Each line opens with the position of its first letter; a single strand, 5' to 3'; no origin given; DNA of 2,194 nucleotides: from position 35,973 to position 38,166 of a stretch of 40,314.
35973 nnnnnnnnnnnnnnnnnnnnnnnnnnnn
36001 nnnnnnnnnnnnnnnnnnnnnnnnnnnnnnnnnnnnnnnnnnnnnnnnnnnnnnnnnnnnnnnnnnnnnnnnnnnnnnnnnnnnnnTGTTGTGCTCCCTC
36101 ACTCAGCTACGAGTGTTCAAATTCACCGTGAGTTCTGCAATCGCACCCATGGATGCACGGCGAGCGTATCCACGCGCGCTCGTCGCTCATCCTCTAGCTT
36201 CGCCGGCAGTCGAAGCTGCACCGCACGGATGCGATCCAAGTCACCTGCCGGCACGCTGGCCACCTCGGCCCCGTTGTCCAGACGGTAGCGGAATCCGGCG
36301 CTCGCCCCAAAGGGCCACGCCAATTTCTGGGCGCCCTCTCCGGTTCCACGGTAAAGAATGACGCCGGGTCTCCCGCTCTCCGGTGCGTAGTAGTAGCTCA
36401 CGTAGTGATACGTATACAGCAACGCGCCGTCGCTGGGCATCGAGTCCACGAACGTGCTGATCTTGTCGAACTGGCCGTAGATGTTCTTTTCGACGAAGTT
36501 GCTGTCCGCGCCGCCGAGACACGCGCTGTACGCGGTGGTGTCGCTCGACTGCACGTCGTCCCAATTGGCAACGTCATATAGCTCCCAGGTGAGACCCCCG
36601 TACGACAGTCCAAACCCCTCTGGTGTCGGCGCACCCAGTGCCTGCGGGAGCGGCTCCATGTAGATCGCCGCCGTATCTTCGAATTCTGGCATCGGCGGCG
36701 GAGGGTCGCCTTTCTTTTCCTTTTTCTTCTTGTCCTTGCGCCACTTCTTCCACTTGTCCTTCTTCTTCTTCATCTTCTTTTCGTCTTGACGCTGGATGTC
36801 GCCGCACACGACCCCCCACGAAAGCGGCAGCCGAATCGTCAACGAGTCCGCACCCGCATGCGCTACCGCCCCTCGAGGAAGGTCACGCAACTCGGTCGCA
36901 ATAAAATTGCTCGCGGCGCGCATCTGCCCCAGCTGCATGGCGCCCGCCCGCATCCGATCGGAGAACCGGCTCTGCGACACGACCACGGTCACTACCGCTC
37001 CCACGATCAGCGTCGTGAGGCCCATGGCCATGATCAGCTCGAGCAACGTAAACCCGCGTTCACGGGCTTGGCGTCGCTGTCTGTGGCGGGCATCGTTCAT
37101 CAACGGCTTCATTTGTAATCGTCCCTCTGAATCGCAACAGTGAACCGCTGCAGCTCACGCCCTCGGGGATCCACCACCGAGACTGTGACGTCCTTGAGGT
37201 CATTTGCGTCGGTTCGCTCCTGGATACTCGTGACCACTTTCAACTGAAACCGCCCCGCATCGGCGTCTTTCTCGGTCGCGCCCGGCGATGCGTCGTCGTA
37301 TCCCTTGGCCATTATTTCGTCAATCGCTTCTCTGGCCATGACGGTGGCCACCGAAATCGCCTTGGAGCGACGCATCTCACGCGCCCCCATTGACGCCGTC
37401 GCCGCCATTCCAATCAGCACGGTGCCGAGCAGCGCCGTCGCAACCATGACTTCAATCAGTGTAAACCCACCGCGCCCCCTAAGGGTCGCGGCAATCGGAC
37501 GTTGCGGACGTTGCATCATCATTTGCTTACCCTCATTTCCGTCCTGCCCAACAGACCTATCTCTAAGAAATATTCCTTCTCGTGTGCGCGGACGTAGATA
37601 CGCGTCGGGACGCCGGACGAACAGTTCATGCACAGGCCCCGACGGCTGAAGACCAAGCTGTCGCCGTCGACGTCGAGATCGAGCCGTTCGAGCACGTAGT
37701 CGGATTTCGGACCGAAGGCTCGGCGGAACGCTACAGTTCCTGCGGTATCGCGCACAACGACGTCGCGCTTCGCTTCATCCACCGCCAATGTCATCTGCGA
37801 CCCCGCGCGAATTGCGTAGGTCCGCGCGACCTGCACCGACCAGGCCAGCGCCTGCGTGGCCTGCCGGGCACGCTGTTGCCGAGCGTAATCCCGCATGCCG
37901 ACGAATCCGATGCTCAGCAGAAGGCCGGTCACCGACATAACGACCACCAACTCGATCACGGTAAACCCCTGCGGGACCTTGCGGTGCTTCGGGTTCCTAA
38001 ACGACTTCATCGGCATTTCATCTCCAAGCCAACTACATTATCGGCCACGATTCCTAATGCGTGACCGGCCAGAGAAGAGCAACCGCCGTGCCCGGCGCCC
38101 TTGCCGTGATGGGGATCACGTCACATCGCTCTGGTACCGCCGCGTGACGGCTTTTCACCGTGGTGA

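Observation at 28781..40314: Sigma54-driven minor-pilin operon wired to an orphan PilQ secretin and a giant Ig-repeat/propeller lipoprotein: a type IV filament module with non-standard composition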

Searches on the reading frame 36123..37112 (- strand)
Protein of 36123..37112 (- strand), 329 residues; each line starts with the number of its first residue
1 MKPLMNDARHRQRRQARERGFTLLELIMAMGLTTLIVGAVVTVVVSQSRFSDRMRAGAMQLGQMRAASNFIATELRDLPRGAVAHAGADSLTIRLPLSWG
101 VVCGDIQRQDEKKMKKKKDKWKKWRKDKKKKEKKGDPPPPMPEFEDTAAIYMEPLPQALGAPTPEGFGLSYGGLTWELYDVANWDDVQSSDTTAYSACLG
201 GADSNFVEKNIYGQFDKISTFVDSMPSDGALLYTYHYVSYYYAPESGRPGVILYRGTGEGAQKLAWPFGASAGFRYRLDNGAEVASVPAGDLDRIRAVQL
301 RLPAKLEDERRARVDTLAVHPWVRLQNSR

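Call 4: search_protein_families(library=pfam, proteins=[window:36123-37112:-], max_evalue=0.01)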
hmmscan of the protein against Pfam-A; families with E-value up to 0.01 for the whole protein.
window:36123-37112:- (329 aa): 1 family
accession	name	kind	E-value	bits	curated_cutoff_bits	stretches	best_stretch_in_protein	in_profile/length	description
PF07963.17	N_methyl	-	6.1e-05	22.9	21.2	1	17-40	3-26/27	Prokaryotic N-terminal methylation motif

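Call 20: search_protein_families(library=ncbifam, proteins=[window:36123-37112:-], max_evalue=0.01)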
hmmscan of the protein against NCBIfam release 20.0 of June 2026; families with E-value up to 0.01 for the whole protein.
window:36123-37112:- (329 aa): 3 families
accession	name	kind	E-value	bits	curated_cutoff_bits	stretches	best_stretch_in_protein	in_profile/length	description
NF038304.1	EPS_HpsC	equivalog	9.4e-05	22.1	200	1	10-76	12-78/318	hormogonium polysaccharide secretion pseudopilin HpsC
TIGR01707.1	gspI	equivalog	0.0023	18.4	44.35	1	20-94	1-73/101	type II secretion system minor pseudopilin GspI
NF007848.0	PRK10557.1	equivalog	0.008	15.5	120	0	12-41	4-33/192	prepilin peptidase-dependent protein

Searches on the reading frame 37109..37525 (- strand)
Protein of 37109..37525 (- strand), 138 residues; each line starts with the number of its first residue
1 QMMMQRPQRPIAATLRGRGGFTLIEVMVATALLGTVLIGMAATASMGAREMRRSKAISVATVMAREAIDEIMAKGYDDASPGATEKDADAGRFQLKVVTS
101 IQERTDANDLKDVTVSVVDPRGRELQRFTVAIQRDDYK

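Call 4: search_protein_families(library=pfam, proteins=[window:37109-37525:-], max_evalue=0.01)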
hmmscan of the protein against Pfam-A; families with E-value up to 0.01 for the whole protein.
window:37109-37525:- (138 aa): 1 family
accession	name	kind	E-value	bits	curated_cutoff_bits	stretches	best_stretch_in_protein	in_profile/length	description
PF07963.17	N_methyl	-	1.1e-06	28.4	21.2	1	16-40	2-26/27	Prokaryotic N-terminal methylation motif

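Call 20: search_protein_families(library=ncbifam, proteins=[window:37109-37525:-], max_evalue=0.01)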
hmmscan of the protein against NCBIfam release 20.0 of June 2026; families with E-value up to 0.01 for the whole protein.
window:37109-37525:- (138 aa): 8 families
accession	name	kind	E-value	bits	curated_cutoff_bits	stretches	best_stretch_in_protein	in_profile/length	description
NF047828.1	T3SSXpsI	equivalog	1.4e-08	34.8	150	1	20-133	3-110/132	type II secretion system protein XpsI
TIGR01707.1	gspI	equivalog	1.5e-08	35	44.35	1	20-121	1-100/101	type II secretion system minor pseudopilin GspI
TIGR02523.1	type_IV_pilV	equivalog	5.5e-06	26.9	52.2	1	20-101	3-90/139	type IV pilus modification protein PilV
TIGR02532.1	IV_pilin_GFxxxE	domain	0.00014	21.5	16.3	1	19-38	2-21/24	prepilin-type N-terminal cleavage/methylation domain-containing protein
NF006453.0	PRK08808.1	equivalog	0.00026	20.1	295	1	18-90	6-77/211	type II secretion system protein J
TIGR02599.1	TIGR02599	subfamily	0.0056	16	256.5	1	20-72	1-53/361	Verru_Chthon cassette protein C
NF041013.1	T4P_ComGE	equivalog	0.0062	16.6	49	0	20-38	5-23/83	competence type IV pilus minor pilin ComGE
TIGR01708.2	typeII_sec_gspH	equivalog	0.007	16.4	80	0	20-52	3-34/169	type II secretion system minor pseudopilin GspH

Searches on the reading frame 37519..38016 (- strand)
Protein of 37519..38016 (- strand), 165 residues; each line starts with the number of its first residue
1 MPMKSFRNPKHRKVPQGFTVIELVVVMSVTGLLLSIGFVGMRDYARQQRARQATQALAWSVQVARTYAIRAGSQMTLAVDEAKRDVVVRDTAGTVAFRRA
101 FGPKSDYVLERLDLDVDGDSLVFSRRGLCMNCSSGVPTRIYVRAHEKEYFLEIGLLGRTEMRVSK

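Call 4: search_protein_families(library=pfam, proteins=[window:37519-38016:-], max_evalue=0.01)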
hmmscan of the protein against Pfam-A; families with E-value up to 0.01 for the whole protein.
window:37519-38016:- (165 aa): 2 families
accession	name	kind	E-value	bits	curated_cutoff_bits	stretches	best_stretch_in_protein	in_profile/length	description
PF07963.17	N_methyl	-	6.7e-05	22.7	21.2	1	16-36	5-25/27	Prokaryotic N-terminal methylation motif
PF12019.13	GspH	-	0.0028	18.6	21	1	53-145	1-94/108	Type II transport protein GspH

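Call 20: search_protein_families(library=ncbifam, proteins=[window:37519-38016:-], max_evalue=0.01)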
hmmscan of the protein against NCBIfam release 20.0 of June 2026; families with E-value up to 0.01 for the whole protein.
window:37519-38016:- (165 aa): 7 families
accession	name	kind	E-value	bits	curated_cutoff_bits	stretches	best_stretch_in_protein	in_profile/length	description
TIGR01708.2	typeII_sec_gspH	equivalog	4.1e-10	39.9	80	1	16-92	2-78/169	type II secretion system minor pseudopilin GspH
NF007800.0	PRK10506.1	equivalog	1.6e-06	28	158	1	13-84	6-77/163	prepilin peptidase-dependent protein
NF040982.1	ComGD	equivalog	1.1e-05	25.8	70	1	16-91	2-77/139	competence type IV pilus minor pilin ComGD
TIGR02596.1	TIGR02596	subfamily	2.9e-05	24.2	70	1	18-72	1-55/196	Verru_Chthon cassette protein D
TIGR02532.1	IV_pilin_GFxxxE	domain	4.7e-05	23.1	16.3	1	16-37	2-23/24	prepilin-type N-terminal cleavage/methylation domain-containing protein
TIGR01710.1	typeII_sec_gspG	equivalog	0.00063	19.8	88.85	1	16-59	1-47/134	type II secretion system major pseudopilin GspG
NF007862.0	PRK10574.1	equivalog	0.0034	17.5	138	1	16-48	5-37/145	prepilin peptidase-dependent pilin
